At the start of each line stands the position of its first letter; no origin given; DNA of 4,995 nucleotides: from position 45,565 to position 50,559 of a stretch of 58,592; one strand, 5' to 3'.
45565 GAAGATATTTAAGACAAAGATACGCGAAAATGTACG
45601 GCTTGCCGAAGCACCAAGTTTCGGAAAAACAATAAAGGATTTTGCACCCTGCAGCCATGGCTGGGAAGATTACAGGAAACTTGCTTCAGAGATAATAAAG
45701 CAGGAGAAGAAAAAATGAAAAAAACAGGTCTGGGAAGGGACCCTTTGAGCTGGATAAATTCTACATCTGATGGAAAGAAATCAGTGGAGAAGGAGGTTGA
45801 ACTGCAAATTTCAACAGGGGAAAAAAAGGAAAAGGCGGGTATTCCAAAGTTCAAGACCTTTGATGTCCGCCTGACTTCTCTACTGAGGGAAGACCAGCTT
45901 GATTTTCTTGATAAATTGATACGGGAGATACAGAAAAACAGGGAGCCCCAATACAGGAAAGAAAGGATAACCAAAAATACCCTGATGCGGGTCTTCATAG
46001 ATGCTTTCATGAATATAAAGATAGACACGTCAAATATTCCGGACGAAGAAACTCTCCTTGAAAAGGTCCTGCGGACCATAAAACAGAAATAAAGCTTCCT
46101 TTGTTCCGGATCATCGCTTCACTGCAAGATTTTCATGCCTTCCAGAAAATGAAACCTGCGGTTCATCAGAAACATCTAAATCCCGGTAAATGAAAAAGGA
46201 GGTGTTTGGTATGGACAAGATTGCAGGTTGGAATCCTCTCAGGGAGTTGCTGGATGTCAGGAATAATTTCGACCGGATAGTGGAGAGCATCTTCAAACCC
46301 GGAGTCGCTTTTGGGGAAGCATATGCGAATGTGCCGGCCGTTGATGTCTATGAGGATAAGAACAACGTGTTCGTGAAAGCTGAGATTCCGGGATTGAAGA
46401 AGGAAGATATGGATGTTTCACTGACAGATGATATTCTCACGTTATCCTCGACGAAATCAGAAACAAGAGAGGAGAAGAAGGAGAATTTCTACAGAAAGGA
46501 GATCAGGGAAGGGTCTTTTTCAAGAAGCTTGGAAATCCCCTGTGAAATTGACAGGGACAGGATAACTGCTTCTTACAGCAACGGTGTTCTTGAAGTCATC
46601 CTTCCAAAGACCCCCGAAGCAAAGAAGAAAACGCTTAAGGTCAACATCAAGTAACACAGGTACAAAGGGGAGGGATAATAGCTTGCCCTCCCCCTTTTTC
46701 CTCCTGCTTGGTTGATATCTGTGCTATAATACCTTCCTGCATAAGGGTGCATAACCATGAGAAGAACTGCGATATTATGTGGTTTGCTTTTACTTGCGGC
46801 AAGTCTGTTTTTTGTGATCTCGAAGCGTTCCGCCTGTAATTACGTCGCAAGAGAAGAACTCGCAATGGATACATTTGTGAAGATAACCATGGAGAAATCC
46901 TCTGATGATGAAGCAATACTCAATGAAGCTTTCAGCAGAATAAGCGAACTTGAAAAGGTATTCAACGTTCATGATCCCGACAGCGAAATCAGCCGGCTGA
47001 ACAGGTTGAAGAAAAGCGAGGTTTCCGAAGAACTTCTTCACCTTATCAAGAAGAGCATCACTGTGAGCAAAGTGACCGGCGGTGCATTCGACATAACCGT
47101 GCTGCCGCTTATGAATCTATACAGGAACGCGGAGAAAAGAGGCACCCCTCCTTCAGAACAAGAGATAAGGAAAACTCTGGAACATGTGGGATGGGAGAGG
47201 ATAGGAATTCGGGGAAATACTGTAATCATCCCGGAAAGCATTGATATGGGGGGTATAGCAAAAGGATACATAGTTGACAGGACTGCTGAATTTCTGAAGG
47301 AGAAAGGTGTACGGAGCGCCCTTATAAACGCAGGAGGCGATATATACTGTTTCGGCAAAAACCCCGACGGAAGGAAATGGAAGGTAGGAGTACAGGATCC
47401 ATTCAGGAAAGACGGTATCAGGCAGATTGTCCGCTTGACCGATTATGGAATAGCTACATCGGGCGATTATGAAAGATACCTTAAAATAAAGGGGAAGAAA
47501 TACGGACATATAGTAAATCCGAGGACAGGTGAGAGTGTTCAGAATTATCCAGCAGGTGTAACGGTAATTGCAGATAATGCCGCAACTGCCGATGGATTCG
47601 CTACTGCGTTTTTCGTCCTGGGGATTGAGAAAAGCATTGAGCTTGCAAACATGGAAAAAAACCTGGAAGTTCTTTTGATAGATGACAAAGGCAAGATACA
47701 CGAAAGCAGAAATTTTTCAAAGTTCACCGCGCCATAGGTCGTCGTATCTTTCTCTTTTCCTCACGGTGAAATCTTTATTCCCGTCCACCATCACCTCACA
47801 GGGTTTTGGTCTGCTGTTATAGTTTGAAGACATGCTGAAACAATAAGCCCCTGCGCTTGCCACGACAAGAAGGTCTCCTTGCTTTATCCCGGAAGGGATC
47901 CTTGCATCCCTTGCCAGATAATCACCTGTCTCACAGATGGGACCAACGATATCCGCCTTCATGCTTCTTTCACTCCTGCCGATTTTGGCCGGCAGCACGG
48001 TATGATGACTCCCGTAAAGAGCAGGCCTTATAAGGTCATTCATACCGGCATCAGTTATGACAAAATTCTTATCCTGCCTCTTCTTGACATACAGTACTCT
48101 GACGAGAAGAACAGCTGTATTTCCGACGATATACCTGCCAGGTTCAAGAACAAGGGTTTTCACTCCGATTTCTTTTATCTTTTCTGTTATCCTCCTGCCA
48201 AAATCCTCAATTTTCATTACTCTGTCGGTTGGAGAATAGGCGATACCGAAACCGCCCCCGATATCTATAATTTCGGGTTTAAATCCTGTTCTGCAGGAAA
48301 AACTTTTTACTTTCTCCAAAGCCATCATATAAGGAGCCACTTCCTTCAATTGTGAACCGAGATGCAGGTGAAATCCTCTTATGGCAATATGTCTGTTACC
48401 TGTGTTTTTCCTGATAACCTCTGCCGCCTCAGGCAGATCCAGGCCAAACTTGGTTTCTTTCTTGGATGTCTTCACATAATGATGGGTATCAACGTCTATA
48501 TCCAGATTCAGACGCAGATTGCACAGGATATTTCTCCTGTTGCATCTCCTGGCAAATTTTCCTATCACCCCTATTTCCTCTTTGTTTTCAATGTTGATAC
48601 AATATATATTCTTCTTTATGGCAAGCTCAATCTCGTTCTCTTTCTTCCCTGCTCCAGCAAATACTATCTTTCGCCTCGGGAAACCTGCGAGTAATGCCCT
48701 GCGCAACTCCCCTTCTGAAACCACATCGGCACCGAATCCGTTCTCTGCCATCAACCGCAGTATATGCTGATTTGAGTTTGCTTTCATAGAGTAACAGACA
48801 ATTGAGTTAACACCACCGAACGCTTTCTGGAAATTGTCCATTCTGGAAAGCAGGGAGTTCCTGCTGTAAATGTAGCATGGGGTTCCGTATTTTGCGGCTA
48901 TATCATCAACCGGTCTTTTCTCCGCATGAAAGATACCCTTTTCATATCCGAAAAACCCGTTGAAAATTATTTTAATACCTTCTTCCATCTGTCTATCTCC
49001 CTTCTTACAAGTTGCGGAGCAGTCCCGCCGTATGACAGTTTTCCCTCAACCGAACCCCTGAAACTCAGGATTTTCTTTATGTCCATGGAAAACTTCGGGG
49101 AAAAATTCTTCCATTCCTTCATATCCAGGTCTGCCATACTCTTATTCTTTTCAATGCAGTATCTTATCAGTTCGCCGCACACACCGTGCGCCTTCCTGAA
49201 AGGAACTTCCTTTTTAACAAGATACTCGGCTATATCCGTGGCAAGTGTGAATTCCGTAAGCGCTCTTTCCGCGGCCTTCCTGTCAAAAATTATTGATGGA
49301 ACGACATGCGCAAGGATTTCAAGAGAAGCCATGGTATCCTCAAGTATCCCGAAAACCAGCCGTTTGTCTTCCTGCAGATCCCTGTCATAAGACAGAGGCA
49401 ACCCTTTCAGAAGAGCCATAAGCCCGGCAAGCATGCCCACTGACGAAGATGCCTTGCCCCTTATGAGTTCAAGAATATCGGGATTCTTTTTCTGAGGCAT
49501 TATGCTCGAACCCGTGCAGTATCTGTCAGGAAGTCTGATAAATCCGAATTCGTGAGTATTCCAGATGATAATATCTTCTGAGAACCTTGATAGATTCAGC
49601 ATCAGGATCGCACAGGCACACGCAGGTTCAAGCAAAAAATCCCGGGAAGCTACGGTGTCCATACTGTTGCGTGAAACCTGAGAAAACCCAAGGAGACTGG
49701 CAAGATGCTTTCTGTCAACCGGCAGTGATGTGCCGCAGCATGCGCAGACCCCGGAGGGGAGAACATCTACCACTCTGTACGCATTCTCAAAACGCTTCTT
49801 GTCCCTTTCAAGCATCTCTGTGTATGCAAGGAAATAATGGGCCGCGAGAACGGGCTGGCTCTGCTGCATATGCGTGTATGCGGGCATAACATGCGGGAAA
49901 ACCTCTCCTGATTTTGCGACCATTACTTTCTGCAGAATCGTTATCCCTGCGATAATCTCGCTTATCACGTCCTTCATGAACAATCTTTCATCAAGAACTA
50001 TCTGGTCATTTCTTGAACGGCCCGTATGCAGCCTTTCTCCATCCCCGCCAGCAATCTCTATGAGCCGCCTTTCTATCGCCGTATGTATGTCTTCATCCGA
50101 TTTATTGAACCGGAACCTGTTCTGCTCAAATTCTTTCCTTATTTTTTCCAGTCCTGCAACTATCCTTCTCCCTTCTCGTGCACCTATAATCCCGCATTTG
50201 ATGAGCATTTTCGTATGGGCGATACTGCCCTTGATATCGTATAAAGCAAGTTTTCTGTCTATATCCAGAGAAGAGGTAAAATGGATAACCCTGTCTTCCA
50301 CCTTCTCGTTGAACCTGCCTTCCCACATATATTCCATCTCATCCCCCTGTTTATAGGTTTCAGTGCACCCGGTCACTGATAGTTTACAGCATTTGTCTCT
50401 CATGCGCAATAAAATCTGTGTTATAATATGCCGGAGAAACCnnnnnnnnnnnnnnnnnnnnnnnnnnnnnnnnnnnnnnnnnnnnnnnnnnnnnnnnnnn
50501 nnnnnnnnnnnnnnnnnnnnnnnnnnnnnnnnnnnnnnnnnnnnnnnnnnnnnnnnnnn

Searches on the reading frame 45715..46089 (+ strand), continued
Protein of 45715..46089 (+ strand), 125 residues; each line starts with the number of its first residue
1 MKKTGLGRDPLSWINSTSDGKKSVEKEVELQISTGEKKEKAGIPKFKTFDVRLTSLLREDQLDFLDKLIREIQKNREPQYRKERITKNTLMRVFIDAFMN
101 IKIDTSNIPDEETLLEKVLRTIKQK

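Call 93: get_annotated_region(hit=H3, flank=2500)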
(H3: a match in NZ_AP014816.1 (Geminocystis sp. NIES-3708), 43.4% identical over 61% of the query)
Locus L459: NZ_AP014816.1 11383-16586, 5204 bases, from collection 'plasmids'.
description: Geminocystis sp. NIES-3708 plasmid pGM01, complete sequence
organism: Geminocystis sp. NIES-3708 (NCBI taxid 1615909)
taxonomy: Bacteria; Cyanobacteriota; Cyanophyceae; Chroococcales; Geminocystaceae; Geminocystis; Geminocystis sp. NIES-3708
host: -; source: -; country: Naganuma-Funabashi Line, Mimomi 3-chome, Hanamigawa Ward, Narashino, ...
typing (MOB-suite, as given by PLSDB): non-mobilizable
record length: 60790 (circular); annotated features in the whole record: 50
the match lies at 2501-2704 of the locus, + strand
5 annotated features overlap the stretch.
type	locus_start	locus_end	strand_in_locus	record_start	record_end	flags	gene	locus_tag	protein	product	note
CDS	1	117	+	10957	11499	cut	-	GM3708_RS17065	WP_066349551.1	hypothetical protein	-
CDS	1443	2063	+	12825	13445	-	-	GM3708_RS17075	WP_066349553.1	ParA family protein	-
CDS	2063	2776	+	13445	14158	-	-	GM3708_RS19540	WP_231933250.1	hypothetical protein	-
CDS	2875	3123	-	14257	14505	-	-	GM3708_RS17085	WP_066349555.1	hypothetical protein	-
CDS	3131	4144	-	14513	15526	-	-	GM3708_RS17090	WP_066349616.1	sigma-70 family RNA polymerase sigma factor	GO:0006352 - DNA-templated transcription initiation [Evidence IEA]; GO:0006355 - regulation of DNA-templated ...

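Call 94: get_annotated_region(hit=H2, flank=2500)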
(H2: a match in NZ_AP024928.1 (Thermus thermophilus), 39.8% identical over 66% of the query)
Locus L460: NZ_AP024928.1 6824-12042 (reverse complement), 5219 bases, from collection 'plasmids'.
description: Thermus thermophilus strain AA1-1 plasmid pAA1-1c, complete sequence
organism: Thermus thermophilus (NCBI taxid 274)
taxonomy: Bacteria; Deinococcota; Deinococci; Thermales; Thermaceae; Thermus; Thermus thermophilus
host: -; source: -; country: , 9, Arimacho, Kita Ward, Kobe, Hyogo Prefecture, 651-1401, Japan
typing (MOB-suite, as given by PLSDB): non-mobilizable; replicon rep_cluster_193
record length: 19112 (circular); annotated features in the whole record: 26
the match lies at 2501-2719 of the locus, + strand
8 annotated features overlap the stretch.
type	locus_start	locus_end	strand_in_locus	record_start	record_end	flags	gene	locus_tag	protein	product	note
CDS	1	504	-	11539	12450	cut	-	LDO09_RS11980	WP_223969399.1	ATP-binding protein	-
CDS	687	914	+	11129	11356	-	-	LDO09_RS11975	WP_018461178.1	ribbon-helix-helix protein, CopG family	GO:0006355 - regulation of DNA-templated transcription [Evidence IEA]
CDS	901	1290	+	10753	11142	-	-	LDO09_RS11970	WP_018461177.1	type II toxin-antitoxin system VapC family toxin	-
CDS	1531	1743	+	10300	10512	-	-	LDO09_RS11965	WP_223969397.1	helix-turn-helix domain-containing protein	-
CDS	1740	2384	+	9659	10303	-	-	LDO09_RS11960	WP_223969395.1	ParA family protein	-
CDS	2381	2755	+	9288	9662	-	-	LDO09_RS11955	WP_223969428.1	ATPase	-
CDS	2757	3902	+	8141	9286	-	-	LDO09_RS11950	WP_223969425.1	hypothetical protein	-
CDS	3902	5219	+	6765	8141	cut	-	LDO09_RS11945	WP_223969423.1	DNA cytosine methyltransferase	GO:0006304 - DNA modification [Evidence IEA]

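Call 105: find_encoding_contigs(protein=P0140, flank=1500, max_places=2)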
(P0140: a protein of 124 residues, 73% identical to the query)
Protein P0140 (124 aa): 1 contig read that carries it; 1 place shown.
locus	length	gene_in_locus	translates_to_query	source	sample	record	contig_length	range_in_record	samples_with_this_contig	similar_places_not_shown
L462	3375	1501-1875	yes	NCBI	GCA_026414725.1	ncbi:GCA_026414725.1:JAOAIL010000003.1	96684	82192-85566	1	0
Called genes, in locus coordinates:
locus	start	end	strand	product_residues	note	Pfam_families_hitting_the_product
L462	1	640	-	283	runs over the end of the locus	PF08501:Shikimate_dh_N, PF01488:Shikimate_DH, PF18317:SDH_C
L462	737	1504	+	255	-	PF00142:Fer4_NifH, PF01656:CbiA, PF02374:ArsA_ATPase (faint), PF06564:CBP_BcsQ, PF09140:MipZ, PF10609:ParA (weak), PF13614:AAA_31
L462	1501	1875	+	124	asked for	-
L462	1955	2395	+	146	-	PF00011:HSP20, PF17886:ArsA_HSP20 (weak)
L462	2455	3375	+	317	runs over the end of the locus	PF02424:ApbE, PF27030:AbpE_bact (faint)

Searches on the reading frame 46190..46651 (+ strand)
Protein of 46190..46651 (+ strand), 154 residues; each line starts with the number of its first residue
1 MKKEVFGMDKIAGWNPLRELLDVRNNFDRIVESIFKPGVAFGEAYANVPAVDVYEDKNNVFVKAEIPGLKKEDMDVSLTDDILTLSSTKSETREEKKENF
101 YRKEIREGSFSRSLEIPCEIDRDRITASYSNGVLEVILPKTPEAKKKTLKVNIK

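Call 70: search_protein_families(library=pfam, proteins=[window:46190-46651:+], max_evalue=0.00001)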
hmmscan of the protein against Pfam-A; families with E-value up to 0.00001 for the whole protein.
window:46190-46651:+ (154 aa): 1 family
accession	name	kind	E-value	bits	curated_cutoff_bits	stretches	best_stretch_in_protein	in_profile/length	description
PF00011.27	HSP20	-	1.9e-22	79.7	20.8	1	53-153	2-101/102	Hsp20/alpha crystallin family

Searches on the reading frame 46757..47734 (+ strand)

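Call 70: search_protein_families(library=pfam, proteins=[window:46757-47734:+], max_evalue=0.00001)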
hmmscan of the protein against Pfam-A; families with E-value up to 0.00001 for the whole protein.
window:46757-47734:+ (326 aa): 1 family
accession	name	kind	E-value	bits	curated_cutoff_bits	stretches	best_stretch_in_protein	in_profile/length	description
PF02424.20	ApbE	-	9.8e-87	291.3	25.6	1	37-306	1-265/266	ApbE family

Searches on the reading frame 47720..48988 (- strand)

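Call 70: search_protein_families(library=pfam, proteins=[window:47720-48988:-], max_evalue=0.00001)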
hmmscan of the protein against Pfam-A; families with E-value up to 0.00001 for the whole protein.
window:47720-48988:- (423 aa): 2 families
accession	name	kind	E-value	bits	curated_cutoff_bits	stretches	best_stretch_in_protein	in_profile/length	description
PF02784.22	Orn_Arg_deC_N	-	5.7e-55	186.8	23.4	1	45-289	3-247/247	Pyridoxal-dependent decarboxylase, pyridoxal binding domain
PF00278.28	Orn_DAP_Arg_deC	-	3.7e-27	94.9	23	1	40-380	3-95/95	Pyridoxal-dependent decarboxylase, C-terminal sheet domain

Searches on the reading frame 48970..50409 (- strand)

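Call 70: search_protein_families(library=pfam, proteins=[window:48970-50409:-], max_evalue=0.00001)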
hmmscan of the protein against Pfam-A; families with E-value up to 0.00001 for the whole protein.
window:48970-50409:- (480 aa): 2 families
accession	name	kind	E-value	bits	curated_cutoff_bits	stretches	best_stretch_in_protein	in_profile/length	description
PF00206.25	Lyase_1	-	3.2e-62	211.2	27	1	31-322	1-309/312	Lyase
PF14698.11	ASL_C2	-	1.8e-24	86.4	27.3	1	387-455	1-69/69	Argininosuccinate lyase C-terminal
